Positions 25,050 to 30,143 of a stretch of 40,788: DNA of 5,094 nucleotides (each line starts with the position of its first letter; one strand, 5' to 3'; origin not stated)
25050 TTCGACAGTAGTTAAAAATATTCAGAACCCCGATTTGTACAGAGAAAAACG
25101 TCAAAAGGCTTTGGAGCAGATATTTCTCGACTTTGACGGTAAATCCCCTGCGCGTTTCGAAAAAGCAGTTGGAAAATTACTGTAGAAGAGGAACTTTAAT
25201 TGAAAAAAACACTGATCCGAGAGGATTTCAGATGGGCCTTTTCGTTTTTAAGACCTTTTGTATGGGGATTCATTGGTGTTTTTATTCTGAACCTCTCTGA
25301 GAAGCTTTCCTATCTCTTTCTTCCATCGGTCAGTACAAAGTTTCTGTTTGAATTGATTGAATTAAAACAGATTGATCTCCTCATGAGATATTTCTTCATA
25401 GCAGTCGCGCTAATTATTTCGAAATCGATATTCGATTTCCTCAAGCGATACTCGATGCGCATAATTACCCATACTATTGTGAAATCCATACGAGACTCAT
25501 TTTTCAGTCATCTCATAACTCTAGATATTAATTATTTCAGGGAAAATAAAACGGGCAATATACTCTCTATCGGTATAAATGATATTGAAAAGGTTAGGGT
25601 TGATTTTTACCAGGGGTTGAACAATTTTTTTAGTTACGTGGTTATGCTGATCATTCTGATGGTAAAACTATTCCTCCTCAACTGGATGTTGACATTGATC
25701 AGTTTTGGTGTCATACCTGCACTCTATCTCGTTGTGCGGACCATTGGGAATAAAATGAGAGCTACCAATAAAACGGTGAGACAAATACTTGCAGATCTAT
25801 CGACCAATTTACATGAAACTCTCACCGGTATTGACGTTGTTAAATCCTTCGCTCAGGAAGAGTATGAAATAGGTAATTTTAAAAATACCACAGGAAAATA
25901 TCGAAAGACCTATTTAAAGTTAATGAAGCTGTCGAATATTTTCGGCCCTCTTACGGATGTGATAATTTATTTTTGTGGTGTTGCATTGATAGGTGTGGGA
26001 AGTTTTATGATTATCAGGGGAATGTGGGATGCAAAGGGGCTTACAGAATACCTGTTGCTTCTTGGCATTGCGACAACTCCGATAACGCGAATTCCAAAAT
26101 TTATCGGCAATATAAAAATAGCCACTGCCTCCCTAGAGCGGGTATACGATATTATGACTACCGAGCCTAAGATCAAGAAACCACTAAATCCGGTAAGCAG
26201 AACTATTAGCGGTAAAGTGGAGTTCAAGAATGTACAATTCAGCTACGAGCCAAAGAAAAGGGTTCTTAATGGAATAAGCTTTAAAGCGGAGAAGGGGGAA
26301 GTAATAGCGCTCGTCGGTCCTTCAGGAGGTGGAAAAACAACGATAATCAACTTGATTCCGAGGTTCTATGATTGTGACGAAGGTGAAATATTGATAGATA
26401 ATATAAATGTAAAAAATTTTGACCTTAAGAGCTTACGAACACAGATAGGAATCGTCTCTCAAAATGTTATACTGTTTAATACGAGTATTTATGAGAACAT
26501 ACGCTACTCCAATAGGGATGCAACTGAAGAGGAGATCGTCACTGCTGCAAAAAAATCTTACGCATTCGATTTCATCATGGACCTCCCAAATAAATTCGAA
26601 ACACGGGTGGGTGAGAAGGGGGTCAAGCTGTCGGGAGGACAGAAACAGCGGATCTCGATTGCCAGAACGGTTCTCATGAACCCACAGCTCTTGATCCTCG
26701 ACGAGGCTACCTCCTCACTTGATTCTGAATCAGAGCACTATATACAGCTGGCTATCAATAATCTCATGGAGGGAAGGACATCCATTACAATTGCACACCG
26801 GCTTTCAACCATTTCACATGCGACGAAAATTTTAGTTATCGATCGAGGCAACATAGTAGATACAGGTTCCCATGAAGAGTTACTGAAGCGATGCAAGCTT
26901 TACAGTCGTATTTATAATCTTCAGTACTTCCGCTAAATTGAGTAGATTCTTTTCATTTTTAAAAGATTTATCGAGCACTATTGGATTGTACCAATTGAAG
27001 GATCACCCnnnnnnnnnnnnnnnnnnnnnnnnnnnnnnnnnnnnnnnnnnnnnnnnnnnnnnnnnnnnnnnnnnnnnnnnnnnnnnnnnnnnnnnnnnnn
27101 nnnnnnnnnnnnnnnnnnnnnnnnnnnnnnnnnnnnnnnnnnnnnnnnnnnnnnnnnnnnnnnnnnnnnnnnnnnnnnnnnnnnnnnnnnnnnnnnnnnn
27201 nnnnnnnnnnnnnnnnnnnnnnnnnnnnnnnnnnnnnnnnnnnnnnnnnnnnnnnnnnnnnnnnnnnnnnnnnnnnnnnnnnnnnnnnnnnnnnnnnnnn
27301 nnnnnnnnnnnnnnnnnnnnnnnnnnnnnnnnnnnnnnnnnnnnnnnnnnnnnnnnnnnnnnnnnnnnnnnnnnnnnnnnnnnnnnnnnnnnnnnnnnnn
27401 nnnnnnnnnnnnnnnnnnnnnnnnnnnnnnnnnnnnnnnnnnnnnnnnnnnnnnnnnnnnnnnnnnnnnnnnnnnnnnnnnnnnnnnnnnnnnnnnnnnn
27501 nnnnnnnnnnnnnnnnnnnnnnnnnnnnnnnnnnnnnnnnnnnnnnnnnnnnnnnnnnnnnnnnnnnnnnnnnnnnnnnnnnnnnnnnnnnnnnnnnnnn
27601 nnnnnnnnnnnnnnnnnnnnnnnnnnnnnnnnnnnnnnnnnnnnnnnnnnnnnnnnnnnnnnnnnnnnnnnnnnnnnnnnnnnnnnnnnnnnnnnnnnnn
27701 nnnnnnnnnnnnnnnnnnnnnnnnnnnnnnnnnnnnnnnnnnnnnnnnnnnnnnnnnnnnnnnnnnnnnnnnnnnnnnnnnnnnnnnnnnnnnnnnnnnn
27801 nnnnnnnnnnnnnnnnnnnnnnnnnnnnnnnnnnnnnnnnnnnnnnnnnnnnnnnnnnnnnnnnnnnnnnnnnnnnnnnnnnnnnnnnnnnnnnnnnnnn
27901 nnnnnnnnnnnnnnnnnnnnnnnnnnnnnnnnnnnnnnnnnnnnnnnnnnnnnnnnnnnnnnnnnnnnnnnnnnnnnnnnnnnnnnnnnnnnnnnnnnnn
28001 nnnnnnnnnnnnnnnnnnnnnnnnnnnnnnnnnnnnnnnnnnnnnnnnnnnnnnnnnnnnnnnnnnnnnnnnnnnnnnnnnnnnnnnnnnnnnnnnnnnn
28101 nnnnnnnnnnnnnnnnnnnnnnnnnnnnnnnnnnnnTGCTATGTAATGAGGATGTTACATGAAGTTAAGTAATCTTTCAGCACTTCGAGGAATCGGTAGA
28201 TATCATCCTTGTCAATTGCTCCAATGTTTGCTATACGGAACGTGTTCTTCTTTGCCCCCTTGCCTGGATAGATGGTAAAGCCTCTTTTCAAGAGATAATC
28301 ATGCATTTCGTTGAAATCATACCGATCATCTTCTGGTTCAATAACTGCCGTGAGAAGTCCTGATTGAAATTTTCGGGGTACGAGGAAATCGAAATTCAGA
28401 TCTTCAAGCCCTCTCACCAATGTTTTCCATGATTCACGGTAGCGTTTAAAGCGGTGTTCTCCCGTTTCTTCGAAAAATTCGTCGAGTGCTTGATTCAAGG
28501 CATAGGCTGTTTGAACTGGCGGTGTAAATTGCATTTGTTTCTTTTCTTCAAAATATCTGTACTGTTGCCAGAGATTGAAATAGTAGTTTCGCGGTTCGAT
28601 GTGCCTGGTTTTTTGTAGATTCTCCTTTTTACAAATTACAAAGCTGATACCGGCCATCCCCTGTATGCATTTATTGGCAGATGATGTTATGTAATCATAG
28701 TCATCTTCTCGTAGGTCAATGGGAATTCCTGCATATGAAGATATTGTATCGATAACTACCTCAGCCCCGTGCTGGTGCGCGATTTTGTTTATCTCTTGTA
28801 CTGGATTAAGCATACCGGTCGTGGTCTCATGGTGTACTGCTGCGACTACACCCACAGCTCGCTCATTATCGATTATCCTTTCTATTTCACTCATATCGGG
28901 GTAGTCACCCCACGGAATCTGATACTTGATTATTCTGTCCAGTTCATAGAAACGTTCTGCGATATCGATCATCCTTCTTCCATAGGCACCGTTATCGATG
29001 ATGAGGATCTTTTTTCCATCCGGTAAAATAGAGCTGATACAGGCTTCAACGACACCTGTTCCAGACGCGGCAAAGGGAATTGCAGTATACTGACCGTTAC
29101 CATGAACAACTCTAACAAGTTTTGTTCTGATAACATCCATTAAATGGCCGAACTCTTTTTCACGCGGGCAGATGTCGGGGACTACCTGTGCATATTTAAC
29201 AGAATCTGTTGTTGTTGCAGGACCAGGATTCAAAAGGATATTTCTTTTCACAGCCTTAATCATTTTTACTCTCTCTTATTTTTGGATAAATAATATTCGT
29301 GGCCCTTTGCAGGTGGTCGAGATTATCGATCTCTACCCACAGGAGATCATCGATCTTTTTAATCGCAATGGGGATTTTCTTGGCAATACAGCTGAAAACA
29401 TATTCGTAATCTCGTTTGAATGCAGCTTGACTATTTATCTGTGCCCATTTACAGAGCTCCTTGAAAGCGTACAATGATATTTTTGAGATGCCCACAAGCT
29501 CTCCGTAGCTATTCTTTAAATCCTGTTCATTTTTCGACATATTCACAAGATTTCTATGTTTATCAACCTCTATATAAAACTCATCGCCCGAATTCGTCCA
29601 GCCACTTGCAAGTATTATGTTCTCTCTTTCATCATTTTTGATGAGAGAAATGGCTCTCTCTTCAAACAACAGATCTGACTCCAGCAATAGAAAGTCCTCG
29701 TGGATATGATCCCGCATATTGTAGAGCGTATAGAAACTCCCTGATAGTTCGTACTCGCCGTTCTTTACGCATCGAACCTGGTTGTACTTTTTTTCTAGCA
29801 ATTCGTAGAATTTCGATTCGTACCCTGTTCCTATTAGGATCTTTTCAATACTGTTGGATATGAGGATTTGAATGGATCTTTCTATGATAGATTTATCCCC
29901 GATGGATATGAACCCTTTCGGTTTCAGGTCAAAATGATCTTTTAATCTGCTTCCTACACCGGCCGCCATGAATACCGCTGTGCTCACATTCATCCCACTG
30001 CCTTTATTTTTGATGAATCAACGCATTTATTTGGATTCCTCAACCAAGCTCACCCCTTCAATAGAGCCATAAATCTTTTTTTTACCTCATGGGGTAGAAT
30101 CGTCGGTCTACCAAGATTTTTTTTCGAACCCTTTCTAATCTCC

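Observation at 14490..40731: ~26 kb envelope-polymer island combining teichoic-acid-type phosphotransferases with a phosphonate pathway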

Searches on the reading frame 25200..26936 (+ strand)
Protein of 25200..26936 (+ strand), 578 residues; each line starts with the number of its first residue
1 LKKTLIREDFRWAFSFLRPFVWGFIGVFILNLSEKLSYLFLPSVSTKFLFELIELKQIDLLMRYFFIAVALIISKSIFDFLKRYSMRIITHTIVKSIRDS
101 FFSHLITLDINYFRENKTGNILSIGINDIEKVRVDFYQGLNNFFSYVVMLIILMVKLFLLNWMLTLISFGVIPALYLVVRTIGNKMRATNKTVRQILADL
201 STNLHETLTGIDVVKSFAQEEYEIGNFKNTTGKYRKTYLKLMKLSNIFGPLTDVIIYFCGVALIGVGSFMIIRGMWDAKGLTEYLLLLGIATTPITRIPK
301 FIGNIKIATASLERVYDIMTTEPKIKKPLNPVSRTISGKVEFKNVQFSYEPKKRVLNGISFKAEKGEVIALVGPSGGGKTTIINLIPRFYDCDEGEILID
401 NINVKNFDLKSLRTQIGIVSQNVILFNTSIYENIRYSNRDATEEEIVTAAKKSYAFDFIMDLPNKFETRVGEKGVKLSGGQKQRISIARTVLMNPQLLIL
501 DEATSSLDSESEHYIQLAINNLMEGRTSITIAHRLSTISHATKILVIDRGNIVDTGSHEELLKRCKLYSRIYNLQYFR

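Call 5: search_protein_families(library=pfam, proteins=[window:25200-26936:+], max_evalue=0.01)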
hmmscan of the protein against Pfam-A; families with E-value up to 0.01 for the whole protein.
window:25200-26936:+ (578 aa): 6 families
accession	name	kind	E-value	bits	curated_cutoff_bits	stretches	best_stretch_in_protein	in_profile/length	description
PF00664.28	ABC_membrane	-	6.7e-37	128.1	28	1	26-291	3-270/274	ABC transporter transmembrane region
PF00005.33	ABC_tran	-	4.3e-33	115.3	25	1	356-505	1-137/137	ABC transporter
PF02463.25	SMC_N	-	0.00016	21.6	40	1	393-547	107-211/220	RecF/RecN/SMC N terminal domain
PF13401.12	AAA_22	-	0.0017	19.1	27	0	367-515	6-104/130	AAA domain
PF13604.12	AAA_30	-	0.0025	18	27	0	365-503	17-97/191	AAA domain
PF03215.21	Rad17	-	0.009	16.4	23.8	0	356-468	35-147/186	Rad17 P-loop domain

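Call 8: search_protein_families(library=ncbifam, proteins=[window:25200-26936:+], max_evalue=0.001)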
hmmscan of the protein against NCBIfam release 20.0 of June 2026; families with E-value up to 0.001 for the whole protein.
window:25200-26936:+ (578 aa): 187 families (the best 25 are shown)
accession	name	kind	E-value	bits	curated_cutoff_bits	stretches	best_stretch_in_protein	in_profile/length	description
TIGR02203.1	MsbA_lipidA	equivalog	4.4e-135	451.4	602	1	10-576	2-570/572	lipid A export permease/ATP-binding protein MsbA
TIGR02204.1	MsbA_rel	hypoth_equivalog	2.9e-132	442.2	780.4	1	10-576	6-576/576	ABC transporter, permease/ATP-binding protein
NF045513.1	HepA_fam_ABC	equivalog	7e-124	414.5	725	1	61-575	94-609/610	heterocyst formation ABC transporter subunit HepA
TIGR00958.1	3a01208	subfamily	1.9e-122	409.9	874.6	1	24-570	163-709/711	antigen peptide transporter 2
NF052233.1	CphA_assoc_ABC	equivalog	3.1e-119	399.5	880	1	16-575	178-743/766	cyanophycin metabolism-associated ABC transporter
NF008381.0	PRK11176.1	equivalog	3.2e-114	382.4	867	1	9-576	12-580/582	lipid A ABC transporter ATP-binding protein/permease MsbA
NF010178.0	PRK13657.1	equivalog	4.9e-107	358.8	733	1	89-573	83-568/588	glucan ABC transporter ATP-binding protein/ permease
TIGR01846.1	type_I_sec_HlyB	subfamily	1.2e-101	341.1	725.55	1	36-575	157-692/694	type I secretion system permease/ATPase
TIGR03796.1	NHLM_micro_ABC1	equivalog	5.1e-91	306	853.3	1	27-571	159-708/710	NHLP family bacteriocin export ABC transporter peptidase/permease/ATPase subunit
NF008055.0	PRK10789.1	equivalog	3.6e-89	299.8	845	1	55-576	48-572/590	SmdA family multidrug ABC transporter permease/ATP-binding protein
TIGR03375.1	type_I_sec_LssB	subfamily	2.9e-88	296.9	693.1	1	75-565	202-692/696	type I secretion system permease/ATPase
TIGR03797.1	NHLM_micro_ABC2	equivalog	5.3e-84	283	709.4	1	24-572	138-682/686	NHLP bacteriocin export ABC transporter permease/ATPase subunit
TIGR01192.1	chvA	subfamily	6e-82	276.1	585.4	1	89-565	83-560/585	glucan export ABC transporter ATP-binding protein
TIGR02857.1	CydD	equivalog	1.1e-80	272.1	435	1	57-546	39-528/529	thiol reductant ABC exporter subunit CydD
TIGR01193.1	bacteriocin_ABC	subfamily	1.1e-77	262.2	523.85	1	66-573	197-707/708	peptide cleavage/export ABC transporter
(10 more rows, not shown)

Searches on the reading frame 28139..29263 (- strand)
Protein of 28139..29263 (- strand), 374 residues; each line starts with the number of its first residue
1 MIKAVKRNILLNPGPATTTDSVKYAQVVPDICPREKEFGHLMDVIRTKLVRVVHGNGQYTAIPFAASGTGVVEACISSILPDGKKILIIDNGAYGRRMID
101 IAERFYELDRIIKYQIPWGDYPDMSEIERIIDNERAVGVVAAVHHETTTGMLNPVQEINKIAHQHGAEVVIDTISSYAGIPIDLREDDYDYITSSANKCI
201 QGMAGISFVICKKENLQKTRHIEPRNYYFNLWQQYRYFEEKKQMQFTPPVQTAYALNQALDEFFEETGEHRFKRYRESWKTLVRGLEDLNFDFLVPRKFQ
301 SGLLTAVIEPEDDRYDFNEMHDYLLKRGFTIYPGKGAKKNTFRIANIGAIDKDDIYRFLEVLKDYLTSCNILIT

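Call 5: search_protein_families(library=pfam, proteins=[window:28139-29263:-], max_evalue=0.01)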
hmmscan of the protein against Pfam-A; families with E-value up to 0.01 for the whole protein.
window:28139-29263:- (374 aa): 2 families
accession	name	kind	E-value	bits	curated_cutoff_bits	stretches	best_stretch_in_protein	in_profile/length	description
PF00266.25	Aminotran_5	-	4.3e-24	85.6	21.5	1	24-280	27-284/371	Aminotransferase class-V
PF01053.26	Cys_Met_Meta_PP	-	0.00015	20.9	27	1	65-219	73-221/381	Cys/Met metabolism PLP-dependent enzyme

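Call 8: search_protein_families(library=ncbifam, proteins=[window:28139-29263:-], max_evalue=0.001)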
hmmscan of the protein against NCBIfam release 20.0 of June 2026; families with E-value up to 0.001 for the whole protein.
window:28139-29263:- (374 aa): 26 families (the best 25 are shown)
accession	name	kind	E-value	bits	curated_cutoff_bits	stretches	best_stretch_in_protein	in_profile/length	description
TIGR03301.1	PhnW-AepZ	equivalog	1.7e-126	422.4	360.8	1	9-366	1-355/355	2-aminoethylphosphonate aminotransferase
NF010006.0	PRK13479.1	equivalog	1.2e-99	333.9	296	1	6-370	4-365/369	2-aminoethylphosphonate--pyruvate transaminase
TIGR02326.1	transamin_PhnW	equivalog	1.5e-99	333.5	400.8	1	7-366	3-360/363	2-aminoethylphosphonate--pyruvate transaminase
NF046070.1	PyrdoxPyrvTramin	equivalog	2e-33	115.8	600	1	8-349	6-346/369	pyridoxamine--pyruvate transaminase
NF045640.1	AspGlyoxATaseBhcA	equivalog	2e-29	102.7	650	1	6-312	3-310/395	L-aspartate--glyoxylate aminotransferase BhcA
TIGR01364.1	serC_1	equivalog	1.4e-13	50.5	443.6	1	28-283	33-272/358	phosphoserine transaminase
TIGR01979.1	sufS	subfamily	5.1e-13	48.6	475.1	1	123-223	148-245/403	SufS family cysteine desulfurase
NF003764.0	PRK05355.1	equivalog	1e-11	44.4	253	1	29-268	37-256/357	3-phosphoserine/phosphohydroxythreonine transaminase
NF041166.1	f2_encap_cargo1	exception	5e-09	35.8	800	1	138-220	388-469/623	family 2A encapsulin nanocompartment cargo protein cysteine desulfurase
TIGR01366.1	serC_3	equivalog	9e-09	35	401.65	1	134-360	126-352/361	phosphoserine transaminase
TIGR01977.1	am_tr_V_EF2568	hypoth_equivalog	7.2e-08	31.8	377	1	123-214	126-215/376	cysteine desulfurase family protein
TIGR03402.1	FeS_nifS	equivalog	1.6e-07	30.4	530.75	1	123-211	125-210/379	cysteine desulfurase NifS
NF006791.0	PRK09295.1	equivalog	2.2e-07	30.3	661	1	124-219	154-246/406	cysteine desulfurase SufS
NF008126.0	PRK10874.1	equivalog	3.5e-07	29.7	607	1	110-218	136-241/401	cysteine desulfurase CsdA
TIGR03392.1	FeS_syn_CsdA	equivalog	1e-06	28.2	493.6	1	110-218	133-238/398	cysteine desulfurase CsdA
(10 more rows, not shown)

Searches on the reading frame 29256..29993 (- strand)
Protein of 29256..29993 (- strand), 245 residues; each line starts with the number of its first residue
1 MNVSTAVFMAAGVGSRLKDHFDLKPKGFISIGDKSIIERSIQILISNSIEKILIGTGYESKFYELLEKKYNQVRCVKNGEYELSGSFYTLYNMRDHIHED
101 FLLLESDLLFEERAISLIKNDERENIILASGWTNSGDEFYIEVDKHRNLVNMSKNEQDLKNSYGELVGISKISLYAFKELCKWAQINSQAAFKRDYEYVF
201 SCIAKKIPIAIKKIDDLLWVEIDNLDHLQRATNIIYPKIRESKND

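Call 5: search_protein_families(library=pfam, proteins=[window:29256-29993:-], max_evalue=0.01)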
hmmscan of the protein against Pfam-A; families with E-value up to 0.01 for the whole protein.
window:29256-29993:- (245 aa): 3 families
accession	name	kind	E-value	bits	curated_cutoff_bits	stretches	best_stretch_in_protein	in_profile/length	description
PF12804.13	NTP_transf_3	-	7.4e-07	29.9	27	1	6-110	1-98/160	MobA-like NTP transferase domain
PF01128.25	IspD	-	1.6e-05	25.2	27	1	6-80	3-75/221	2-C-methyl-D-erythritol 4-phosphate cytidylyltransferase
PF00483.29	NTP_transferase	-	0.00013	22.1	21.2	1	6-121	2-124/245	Nucleotidyl transferase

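Call 8: search_protein_families(library=ncbifam, proteins=[window:29256-29993:-], max_evalue=0.001)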
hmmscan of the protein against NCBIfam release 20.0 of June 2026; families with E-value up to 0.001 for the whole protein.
window:29256-29993:- (245 aa): 14 families
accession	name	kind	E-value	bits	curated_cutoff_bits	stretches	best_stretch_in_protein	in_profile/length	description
NF041135.1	IPPtranDIPPsyn_Thcocales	equivalog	3.1e-17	62.7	580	1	5-236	2-218/419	bifunctional L-myo-inositol-1-phosphate cytidylyltransferase/CDP-L-myo-inositol myo-inositolphosphotransferase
NF041173.1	Sug_nt_acttase_Thmprot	equivalog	1.5e-13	50.4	600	1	6-178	3-174/405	bifunctional sugar-1-phosphate nucleotidylyltransferase/acetyltransferase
TIGR03992.1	Arch_glmU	subfamily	3e-13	49.4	292.1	1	5-143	2-141/393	bifunctional sugar-1-phosphate nucleotidylyltransferase/acetyltransferase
NF041313.1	UDPGP_AglF_Halo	equivalog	3.2e-13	49.7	400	1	6-124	3-122/234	UTP--glucose-1-phosphate uridylyltransferase AglF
NF045665.1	NTPtran_DVU1551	equivalog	4.2e-07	29.3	315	1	5-87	2-77/359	DVU_1551 family NTP transferase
NF045495.1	AdoCbiPCobY_Meth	equivalog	1.2e-06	28.2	250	1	6-109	3-105/195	adenosylcobinamide-phosphate guanylyltransferase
TIGR02623.1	G1P_cyt_trans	equivalog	2.8e-06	27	300.25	1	6-61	3-58/255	glucose-1-phosphate cytidylyltransferase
NF049965.1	GlMnHpPGnyltfHddC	equivalog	4.5e-06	26.5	300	1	5-161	2-157/221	D-glycero-D-manno-heptose 1-phosphate guanosyltransferase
TIGR00453.1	ispD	equivalog_domain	3.5e-05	23.3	181.3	1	6-80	2-75/219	2-C-methyl-D-erythritol 4-phosphate cytidylyltransferase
NF053639.1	Mfer334_fam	equivalog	6.6e-05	22.9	260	1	6-104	2-106/209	pseudomurein biosynthesis protein PmurB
NF045761.1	NAMPUrTaseMurU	equivalog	6.9e-05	22.8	250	1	6-58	3-55/226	N-acetylmuramate alpha-1-phosphate uridylyltransferase MurU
NF010940.0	PRK14360.1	equivalog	0.00019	20.1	602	1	8-109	6-107/452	bifunctional UDP-N-acetylglucosamine diphosphorylase/glucosamine-1-phosphate N-acetyltransferase GlmU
NF001183.0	PRK00155.1-3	subfamily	0.00042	19.7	166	1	6-59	4-56/237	D-ribitol-5-phosphate cytidylyltransferase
TIGR01208.1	rmlA_long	equivalog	0.00075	18.5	320.25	1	6-120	2-120/353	glucose-1-phosphate thymidylyltransferase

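Call 34: search_solved_structures(query=window:29256-29993:-, max_evalue=0.01, show_alignments=1)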
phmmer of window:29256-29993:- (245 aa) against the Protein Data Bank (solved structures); distinct sequences matched with E-value up to 0.01: 12.
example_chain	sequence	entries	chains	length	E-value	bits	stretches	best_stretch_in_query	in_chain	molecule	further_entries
6pd1_A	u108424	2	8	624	5.6e-64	219.5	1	4-242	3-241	Nucleotidyl transferase/aminotransferase, class V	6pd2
1jyk_A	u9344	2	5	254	1.1e-11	48.3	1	6-112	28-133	CTP:phosphocholine Cytidylyltransferase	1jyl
2xme_A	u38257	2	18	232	3.1e-07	33.8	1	4-122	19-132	CTP-INOSITOL-1-PHOSPHATE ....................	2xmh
4mnd_A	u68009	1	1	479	1.8e-06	31.3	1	4-145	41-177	CTP L-myo-inositol-1-phosphate cytidylyltransferase/CDP-L-myo-inositol myo-inositolphospho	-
5z09_A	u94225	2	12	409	4.1e-06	30.1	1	6-155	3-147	Dual sugar-1-phosphate nucleotidylyltransferase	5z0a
2ggo_A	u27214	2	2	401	7.8e-06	29.2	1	6-154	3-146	401aa long hypothetical glucose-1-phosphate thymidylyltransferase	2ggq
4jd0_A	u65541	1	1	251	0.0011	22.1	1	5-241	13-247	Nucleotidyl transferase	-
1tzf_A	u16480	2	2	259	0.0038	20.4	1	4-60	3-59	Glucose-1-phosphate cytidylyltransferase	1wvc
1h3m_A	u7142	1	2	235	0.0075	19.4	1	6-81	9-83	2-C-METHYL-D-ERYTHRITOL 4-PHOSPHATE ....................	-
3n9w_A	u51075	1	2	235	0.0089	19.2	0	6-81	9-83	2-C-methyl-D-erythritol 4-phosphate cytidylyltransferase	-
1i52_A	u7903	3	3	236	0.0089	19.2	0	6-81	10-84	4-DIPHOSPHOCYTIDYL-2-C-METHYLERYTHRITOL SYNTHASE | 4-DIPHOSPHOCYTIDYL-2-C-METHYLERYTHRITOL SYNTHETASE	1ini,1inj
1vgt_A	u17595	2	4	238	0.009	19.2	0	6-81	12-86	2-C-methyl-D-erythritol 4-phosphate cytidylyltransferase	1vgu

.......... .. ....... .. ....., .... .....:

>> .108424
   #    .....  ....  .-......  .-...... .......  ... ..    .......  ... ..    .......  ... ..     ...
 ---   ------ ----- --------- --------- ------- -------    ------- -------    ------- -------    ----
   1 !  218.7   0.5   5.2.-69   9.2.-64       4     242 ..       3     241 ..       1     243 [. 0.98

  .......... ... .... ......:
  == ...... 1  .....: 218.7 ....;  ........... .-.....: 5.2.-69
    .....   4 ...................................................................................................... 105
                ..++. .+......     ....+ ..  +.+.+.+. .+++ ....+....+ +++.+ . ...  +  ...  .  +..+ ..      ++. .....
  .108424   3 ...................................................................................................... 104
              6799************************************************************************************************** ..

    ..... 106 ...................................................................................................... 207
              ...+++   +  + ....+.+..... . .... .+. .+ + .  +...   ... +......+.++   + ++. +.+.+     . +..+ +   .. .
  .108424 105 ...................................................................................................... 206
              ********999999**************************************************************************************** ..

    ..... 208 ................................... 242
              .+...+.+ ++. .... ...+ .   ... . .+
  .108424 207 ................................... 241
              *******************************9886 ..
